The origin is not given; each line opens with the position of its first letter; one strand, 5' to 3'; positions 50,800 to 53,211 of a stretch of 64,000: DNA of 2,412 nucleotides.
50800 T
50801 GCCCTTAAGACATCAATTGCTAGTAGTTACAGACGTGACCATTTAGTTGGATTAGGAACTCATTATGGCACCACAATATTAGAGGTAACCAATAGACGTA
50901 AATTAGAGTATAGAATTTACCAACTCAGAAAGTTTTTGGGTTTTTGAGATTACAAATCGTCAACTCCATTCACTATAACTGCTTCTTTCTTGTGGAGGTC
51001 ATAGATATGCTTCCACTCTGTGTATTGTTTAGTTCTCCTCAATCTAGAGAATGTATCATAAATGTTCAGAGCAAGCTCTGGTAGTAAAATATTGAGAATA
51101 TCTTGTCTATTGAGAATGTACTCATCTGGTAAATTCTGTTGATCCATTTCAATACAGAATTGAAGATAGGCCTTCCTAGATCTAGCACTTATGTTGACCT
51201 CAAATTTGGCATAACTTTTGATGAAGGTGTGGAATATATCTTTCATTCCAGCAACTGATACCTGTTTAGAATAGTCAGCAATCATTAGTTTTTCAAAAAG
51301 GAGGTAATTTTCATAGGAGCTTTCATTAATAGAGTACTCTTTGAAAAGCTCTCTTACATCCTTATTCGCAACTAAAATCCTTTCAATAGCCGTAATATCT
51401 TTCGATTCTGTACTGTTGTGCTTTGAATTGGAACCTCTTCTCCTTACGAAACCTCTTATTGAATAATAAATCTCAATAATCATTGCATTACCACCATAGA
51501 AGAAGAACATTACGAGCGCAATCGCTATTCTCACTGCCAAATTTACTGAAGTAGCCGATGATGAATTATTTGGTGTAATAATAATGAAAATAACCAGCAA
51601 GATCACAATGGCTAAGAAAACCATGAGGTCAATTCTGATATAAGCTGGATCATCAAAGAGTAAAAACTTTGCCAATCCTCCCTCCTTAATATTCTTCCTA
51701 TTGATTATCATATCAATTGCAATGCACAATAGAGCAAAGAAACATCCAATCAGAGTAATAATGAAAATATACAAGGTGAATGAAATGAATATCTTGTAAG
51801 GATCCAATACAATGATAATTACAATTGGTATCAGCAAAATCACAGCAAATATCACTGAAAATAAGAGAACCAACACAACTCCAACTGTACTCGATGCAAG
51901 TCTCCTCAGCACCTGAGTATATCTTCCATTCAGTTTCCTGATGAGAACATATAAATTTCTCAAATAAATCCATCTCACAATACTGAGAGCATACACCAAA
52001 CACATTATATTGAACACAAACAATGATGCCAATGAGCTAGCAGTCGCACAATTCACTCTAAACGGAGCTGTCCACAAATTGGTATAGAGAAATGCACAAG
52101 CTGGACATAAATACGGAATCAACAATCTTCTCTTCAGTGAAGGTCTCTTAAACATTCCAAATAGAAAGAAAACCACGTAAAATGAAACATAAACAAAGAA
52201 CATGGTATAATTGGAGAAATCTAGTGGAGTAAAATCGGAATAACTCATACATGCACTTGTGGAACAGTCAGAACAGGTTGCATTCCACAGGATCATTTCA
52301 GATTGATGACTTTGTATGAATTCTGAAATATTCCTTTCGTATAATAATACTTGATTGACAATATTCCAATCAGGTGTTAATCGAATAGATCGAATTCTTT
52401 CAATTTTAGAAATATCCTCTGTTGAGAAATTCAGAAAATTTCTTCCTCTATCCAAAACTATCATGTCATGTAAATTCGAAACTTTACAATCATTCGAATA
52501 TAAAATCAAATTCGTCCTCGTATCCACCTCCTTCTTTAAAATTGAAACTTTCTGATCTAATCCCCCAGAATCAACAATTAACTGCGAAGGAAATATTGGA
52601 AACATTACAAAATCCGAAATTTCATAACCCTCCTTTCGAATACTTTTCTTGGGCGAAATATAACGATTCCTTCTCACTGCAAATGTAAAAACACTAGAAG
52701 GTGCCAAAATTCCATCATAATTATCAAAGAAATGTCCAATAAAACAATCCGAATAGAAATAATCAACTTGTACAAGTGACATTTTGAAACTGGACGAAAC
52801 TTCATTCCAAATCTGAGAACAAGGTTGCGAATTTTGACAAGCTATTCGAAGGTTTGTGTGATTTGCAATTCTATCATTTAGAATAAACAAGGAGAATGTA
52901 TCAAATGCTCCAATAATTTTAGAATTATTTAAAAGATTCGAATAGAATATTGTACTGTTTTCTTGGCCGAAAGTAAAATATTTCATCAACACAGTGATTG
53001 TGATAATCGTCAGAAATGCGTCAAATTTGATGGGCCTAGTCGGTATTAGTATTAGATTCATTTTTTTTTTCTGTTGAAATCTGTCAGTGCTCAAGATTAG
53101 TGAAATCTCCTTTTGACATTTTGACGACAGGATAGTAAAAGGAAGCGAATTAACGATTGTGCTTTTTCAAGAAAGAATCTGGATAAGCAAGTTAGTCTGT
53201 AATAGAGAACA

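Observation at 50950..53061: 7TM protein with large ectodomain and C-terminal RGS domain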

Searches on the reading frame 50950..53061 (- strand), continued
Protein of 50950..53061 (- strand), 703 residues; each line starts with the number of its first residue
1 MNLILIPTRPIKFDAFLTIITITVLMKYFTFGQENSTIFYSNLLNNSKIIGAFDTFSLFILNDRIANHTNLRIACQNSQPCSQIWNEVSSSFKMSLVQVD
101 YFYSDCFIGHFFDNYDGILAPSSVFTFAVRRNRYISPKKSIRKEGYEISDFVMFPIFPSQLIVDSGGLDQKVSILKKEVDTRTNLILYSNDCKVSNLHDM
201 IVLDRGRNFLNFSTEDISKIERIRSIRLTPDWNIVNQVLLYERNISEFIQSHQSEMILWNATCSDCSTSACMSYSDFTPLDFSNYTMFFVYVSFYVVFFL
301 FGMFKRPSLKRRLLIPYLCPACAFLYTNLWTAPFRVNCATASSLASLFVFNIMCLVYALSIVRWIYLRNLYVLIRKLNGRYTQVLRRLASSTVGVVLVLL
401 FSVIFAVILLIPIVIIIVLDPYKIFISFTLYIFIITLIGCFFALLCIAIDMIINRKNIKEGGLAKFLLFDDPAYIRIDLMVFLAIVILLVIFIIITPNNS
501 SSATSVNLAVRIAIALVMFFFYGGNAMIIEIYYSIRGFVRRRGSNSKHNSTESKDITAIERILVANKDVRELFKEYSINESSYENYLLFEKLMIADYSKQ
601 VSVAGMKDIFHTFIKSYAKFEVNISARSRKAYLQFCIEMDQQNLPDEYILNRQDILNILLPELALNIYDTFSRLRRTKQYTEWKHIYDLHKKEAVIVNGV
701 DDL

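Call 70: list_cluster_members(proteins=[P0066, P0067, P0075, P0076, P0085, P0103, P0113, P0121, P0132, P0146])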
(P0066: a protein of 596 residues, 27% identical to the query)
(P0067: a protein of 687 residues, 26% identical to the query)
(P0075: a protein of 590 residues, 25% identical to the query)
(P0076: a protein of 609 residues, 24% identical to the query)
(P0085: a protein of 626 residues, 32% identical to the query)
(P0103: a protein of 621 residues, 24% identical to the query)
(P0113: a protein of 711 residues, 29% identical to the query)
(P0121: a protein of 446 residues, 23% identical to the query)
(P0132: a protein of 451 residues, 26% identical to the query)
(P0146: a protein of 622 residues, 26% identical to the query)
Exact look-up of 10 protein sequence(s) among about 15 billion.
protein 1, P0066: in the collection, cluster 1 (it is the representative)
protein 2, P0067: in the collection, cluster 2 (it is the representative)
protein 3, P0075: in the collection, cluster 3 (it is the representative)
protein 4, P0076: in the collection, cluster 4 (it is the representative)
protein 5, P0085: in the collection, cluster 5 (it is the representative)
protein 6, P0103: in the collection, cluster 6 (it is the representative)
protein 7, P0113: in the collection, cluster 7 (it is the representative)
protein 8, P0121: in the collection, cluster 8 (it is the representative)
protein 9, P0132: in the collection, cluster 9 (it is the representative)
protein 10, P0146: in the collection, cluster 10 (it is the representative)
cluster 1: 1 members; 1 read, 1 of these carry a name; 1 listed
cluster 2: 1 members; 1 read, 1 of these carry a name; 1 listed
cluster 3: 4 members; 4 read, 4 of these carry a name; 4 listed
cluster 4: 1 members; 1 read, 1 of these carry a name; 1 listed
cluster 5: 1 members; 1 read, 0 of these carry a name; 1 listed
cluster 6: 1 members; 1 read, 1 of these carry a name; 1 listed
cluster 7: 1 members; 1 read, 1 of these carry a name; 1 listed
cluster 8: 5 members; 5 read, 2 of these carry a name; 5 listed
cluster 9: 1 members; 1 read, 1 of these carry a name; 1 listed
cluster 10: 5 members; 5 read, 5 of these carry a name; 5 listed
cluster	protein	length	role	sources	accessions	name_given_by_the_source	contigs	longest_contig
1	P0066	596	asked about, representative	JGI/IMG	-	hypothetical protein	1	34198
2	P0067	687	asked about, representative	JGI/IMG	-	hypothetical protein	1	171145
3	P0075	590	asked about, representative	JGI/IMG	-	hypothetical protein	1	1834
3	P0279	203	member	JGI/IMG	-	hypothetical protein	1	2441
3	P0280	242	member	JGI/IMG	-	hypothetical protein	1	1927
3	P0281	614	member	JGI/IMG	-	hypothetical protein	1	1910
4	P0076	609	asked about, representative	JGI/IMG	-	hypothetical protein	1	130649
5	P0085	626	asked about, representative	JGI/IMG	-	-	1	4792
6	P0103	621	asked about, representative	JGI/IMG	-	hypothetical protein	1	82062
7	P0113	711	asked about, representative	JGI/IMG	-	hypothetical protein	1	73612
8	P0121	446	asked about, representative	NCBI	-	-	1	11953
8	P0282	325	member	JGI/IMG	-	hypothetical protein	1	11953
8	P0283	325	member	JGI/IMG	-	hypothetical protein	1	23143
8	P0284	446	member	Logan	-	-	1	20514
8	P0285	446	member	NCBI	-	-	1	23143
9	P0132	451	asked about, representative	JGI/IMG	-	hypothetical protein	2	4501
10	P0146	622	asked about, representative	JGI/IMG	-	hypothetical protein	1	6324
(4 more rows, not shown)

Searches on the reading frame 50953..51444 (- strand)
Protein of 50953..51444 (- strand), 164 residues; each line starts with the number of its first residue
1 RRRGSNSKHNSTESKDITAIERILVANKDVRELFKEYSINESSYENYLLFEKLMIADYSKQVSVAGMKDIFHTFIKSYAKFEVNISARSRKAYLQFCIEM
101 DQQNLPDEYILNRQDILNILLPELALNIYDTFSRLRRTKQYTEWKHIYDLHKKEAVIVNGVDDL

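Call 13: search_solved_structures(query=window:50953-51444:-, max_evalue=10, show_alignments=2)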
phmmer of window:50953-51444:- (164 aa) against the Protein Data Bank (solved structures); distinct sequences matched with E-value up to 10: 4.
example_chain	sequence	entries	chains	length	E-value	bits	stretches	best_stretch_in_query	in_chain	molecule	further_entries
2ihb_B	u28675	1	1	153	0.014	18.7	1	5-91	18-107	Regulator of G-protein signalling 10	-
2dlr_A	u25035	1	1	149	0.037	17.3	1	10-91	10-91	Regulator of G-protein signaling 10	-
2i59_A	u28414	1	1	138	0.075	16.3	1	17-91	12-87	Regulator of G-protein signaling 10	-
6zyw_Y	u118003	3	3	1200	0.12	15.7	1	12-95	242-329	Shulin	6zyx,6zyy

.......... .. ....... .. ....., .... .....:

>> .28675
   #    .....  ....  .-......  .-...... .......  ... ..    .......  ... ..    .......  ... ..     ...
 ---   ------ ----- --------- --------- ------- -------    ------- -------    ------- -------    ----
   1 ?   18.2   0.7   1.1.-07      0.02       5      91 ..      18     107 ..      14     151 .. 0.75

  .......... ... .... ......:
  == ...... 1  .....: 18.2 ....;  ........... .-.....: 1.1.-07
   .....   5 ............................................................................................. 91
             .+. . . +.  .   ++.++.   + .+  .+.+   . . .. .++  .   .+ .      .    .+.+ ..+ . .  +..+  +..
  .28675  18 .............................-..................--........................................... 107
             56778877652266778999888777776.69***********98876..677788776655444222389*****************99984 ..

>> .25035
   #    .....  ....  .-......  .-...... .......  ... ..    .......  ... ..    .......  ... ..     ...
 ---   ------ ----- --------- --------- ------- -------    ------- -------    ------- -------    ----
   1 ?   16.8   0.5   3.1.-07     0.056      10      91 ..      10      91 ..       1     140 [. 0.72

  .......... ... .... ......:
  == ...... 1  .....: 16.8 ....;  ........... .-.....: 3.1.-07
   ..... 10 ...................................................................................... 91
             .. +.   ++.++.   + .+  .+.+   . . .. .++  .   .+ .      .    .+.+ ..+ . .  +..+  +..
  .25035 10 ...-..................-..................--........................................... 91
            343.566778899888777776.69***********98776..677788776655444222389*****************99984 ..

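Call 29: search_solved_structures(query=A2, max_evalue=0.001, show_alignments=2)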
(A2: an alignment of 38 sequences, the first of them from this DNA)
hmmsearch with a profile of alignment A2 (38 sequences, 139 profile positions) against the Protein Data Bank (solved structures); distinct sequences matched with E-value up to 0.001: 35.
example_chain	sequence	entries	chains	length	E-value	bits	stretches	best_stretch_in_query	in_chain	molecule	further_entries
6am3_X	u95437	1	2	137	1.4e-11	47.6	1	2-124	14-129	Regulator of G-protein signaling 17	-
1zv4_X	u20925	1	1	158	2.1e-11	47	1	2-123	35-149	Regulator of G-protein signaling 17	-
2bv1_A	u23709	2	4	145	2.6e-11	46.7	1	2-109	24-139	REGULATOR OF G-PROTEIN SIGNALLING 1 | Regulator of G-protein signaling 1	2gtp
2jm5_A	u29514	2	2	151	8.8e-11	45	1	3-95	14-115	Regulator of G-protein signaling 18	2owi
2dlv_A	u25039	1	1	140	1.1e-10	44.7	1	3-90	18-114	Regulator of G-protein signaling 18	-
2i59_A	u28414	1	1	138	1.5e-10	44.2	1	3-129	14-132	Regulator of G-protein signaling 10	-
4igu_A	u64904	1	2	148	1.6e-10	44.1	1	3-123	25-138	CG5036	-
2dlr_A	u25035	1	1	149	2.3e-10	43.7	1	3-129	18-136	Regulator of G-protein signaling 10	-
2v4z_B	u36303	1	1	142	2.4e-10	43.6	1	3-127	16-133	REGULATOR OF G-PROTEIN SIGNALING 2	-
2ihb_B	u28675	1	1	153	2.4e-10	43.6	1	3-127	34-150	Regulator of G-protein signalling 10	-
3c7k_B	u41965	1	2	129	6.6e-10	42.1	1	3-86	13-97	Regulator of G-protein signaling 16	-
3c7l_A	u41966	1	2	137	8e-10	41.9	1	3-86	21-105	Regulator of G-protein signaling 16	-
2a72_A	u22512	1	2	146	1.1e-09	41.4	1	5-130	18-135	Regulator of G-protein signalling 7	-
1cmz_A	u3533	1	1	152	1.6e-09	40.9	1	3-101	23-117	PROTEIN (GAIP (G-ALPHA INTERACTING) PROTEIN)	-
2crp_A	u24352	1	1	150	2.9e-09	40.1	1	2-83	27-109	Regulator of G-protein signaling 5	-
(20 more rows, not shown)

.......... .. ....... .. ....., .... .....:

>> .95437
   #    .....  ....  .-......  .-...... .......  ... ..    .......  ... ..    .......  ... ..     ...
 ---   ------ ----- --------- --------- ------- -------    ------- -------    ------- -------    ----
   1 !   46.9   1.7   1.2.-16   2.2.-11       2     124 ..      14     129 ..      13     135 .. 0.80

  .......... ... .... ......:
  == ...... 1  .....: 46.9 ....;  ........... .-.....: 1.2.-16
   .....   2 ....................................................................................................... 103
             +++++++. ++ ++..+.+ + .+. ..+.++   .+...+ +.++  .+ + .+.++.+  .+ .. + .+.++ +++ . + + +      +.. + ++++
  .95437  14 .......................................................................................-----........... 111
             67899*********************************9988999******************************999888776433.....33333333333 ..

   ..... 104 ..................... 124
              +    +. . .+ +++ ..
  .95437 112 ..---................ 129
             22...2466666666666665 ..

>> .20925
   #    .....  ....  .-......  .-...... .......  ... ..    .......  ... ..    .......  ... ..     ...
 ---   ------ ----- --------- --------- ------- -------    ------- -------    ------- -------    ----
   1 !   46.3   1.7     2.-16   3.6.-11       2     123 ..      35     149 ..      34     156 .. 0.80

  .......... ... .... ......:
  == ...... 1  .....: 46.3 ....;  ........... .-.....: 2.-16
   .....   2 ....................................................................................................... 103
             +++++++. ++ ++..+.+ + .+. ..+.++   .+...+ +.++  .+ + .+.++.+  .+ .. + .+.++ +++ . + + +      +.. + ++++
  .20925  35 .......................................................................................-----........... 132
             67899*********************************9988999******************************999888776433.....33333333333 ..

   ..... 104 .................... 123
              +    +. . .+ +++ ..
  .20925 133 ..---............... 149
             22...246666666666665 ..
